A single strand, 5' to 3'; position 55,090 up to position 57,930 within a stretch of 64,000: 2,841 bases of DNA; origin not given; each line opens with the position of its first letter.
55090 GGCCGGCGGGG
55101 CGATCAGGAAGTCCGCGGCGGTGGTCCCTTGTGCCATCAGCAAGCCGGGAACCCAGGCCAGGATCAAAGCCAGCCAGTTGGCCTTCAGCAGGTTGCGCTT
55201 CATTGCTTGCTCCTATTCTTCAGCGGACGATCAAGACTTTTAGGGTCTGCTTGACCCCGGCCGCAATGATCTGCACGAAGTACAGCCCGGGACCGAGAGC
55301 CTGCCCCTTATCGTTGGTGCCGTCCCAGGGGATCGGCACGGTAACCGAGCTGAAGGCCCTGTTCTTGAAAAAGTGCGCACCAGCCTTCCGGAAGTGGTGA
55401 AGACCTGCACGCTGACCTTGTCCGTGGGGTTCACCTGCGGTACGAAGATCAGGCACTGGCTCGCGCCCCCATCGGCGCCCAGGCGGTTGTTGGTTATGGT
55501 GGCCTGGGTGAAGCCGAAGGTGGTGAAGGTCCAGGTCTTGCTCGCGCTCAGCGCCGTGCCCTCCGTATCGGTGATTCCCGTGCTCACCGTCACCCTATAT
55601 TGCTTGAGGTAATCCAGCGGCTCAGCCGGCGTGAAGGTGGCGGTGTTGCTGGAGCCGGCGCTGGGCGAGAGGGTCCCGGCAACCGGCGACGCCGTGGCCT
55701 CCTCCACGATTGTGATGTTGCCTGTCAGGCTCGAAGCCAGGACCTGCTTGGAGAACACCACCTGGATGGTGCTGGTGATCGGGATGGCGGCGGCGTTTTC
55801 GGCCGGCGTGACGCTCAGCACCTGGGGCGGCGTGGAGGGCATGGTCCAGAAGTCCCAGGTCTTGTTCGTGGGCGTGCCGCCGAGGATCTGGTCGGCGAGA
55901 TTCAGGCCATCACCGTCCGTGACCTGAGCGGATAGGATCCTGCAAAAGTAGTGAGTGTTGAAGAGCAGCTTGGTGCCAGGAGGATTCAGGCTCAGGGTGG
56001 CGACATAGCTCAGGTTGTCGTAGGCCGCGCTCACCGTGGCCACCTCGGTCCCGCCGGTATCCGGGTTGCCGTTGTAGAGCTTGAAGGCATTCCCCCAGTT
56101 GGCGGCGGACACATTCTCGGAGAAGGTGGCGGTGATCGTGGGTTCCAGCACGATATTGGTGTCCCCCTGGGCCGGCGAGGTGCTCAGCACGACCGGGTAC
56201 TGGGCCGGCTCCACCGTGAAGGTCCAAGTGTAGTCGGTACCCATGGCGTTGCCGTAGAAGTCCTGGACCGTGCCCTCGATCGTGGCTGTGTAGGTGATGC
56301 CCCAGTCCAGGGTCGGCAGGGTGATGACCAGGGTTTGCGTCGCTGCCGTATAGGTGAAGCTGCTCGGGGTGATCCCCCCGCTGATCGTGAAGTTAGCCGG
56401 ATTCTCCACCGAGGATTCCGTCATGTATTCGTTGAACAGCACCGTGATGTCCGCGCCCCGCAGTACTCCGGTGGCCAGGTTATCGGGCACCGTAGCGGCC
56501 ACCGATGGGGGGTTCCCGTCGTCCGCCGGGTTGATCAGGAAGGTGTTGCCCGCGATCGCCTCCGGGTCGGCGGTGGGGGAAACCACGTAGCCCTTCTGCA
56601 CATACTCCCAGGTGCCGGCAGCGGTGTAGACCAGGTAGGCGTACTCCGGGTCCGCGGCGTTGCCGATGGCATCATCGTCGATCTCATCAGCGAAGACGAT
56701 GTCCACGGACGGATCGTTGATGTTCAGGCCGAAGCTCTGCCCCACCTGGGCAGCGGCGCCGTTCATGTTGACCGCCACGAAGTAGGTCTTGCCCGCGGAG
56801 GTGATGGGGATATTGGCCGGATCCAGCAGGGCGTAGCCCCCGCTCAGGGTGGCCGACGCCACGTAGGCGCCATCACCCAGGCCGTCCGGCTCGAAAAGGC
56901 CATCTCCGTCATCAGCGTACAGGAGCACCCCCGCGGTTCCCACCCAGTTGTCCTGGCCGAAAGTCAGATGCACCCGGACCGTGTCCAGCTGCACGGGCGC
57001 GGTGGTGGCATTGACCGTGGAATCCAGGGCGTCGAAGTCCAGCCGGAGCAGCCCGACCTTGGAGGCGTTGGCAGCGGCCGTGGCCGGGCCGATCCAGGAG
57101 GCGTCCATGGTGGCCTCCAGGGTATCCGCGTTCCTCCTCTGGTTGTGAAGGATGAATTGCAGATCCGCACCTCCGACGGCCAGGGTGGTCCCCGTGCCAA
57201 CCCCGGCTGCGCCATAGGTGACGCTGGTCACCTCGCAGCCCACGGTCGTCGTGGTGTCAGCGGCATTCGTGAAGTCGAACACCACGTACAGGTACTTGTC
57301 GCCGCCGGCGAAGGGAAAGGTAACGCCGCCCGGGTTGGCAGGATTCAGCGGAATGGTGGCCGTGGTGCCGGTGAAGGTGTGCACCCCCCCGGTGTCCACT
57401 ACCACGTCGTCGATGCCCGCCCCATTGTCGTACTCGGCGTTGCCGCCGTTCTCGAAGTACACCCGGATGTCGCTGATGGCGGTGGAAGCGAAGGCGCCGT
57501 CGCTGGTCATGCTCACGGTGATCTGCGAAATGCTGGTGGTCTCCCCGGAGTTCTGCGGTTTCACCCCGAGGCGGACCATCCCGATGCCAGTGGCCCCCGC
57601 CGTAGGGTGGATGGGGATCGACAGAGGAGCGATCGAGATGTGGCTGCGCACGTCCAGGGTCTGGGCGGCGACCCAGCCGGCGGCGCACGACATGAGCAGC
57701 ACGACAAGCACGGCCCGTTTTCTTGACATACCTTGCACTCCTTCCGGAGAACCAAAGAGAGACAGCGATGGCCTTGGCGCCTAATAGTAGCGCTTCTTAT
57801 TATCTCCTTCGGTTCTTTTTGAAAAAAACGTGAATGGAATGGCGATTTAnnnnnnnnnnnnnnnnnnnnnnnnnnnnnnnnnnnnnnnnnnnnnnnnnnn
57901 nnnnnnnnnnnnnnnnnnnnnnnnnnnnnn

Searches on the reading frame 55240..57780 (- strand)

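Call 36: search_protein_families(library=pfam, proteins=[window:55240-57780:-], max_evalue=0.001)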
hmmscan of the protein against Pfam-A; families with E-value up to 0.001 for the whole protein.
window:55240-57780:- (846 aa): 2 families
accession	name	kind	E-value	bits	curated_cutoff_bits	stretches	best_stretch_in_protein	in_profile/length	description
PF13205.12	Big_5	-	3.2e-49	166.5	23.6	3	649-754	2-105/105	Bacterial Ig-like domain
PF04234.18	CopC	-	0.00021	22.6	23.3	0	531-603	4-69/92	CopC domain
